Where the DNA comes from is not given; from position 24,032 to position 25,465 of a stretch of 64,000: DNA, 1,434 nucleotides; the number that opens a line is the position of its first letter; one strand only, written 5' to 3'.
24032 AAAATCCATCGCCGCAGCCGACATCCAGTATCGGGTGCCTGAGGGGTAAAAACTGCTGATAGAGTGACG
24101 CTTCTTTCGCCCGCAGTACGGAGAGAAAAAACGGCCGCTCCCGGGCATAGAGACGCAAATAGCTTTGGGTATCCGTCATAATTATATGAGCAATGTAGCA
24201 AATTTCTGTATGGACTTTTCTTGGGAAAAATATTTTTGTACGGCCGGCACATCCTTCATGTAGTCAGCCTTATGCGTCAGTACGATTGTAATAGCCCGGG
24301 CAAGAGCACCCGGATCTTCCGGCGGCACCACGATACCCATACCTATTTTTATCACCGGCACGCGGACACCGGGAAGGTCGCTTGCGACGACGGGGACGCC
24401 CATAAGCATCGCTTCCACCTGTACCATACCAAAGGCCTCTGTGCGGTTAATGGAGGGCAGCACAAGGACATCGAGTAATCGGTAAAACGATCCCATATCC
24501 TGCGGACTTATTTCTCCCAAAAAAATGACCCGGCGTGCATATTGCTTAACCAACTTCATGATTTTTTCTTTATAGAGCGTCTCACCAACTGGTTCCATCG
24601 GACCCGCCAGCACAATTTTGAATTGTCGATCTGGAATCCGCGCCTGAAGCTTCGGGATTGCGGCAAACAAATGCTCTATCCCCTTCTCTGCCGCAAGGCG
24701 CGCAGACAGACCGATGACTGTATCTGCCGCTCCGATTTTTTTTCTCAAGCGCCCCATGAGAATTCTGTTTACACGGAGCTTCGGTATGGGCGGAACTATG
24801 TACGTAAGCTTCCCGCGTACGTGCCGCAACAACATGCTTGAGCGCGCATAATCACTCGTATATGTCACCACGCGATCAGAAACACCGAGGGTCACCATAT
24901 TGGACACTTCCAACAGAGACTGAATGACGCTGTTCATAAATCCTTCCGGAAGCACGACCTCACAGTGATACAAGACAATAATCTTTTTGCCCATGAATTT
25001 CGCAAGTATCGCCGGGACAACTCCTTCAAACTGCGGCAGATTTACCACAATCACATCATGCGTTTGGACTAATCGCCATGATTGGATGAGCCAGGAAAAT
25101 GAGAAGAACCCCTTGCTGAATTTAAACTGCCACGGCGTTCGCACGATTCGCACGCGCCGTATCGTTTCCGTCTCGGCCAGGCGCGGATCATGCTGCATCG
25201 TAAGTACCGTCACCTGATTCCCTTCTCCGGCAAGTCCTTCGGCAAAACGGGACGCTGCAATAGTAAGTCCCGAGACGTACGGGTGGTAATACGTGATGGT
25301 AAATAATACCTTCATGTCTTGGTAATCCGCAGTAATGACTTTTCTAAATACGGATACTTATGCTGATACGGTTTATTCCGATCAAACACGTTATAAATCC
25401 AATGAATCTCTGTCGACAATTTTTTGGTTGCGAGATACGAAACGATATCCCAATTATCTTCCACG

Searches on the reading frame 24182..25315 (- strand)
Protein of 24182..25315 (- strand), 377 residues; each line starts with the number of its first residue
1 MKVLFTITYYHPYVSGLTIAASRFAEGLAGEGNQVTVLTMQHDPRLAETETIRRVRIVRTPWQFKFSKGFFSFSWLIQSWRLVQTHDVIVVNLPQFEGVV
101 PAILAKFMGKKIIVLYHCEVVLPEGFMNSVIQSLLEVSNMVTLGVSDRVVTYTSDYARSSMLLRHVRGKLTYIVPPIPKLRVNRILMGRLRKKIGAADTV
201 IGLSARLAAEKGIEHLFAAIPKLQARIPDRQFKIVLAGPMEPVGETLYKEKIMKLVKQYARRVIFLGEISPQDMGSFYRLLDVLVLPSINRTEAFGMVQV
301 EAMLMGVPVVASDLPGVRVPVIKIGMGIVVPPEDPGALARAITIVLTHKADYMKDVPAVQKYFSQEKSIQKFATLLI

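Call 91: search_protein_families(library=pfam, proteins=[window:24182-25315:-], max_evalue=0.00001)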
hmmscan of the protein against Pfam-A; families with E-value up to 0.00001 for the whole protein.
window:24182-25315:- (377 aa): 5 families
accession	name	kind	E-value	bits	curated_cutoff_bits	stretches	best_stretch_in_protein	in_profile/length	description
PF00534.26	Glycos_transf_1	-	1.9e-27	96.3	26.4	1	197-349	14-159/172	Glycosyl transferases group 1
PF13692.12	Glyco_trans_1_4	-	3.7e-27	95.8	27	1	200-347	3-141/142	Glycosyl transferases group 1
PF13439.12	Glyco_transf_4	-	8.1e-10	39.4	28.5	1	15-171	2-160/170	Glycosyltransferase Family 4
PF20706.3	GT4-conflict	-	3e-09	36.8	26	1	203-363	202-372/385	Family 4 Glycosyltransferase in conflict systems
PF13579.12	Glyco_trans_4_4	-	6.9e-08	33.4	29.7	1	16-158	2-140/158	Glycosyl transferase 4-like domain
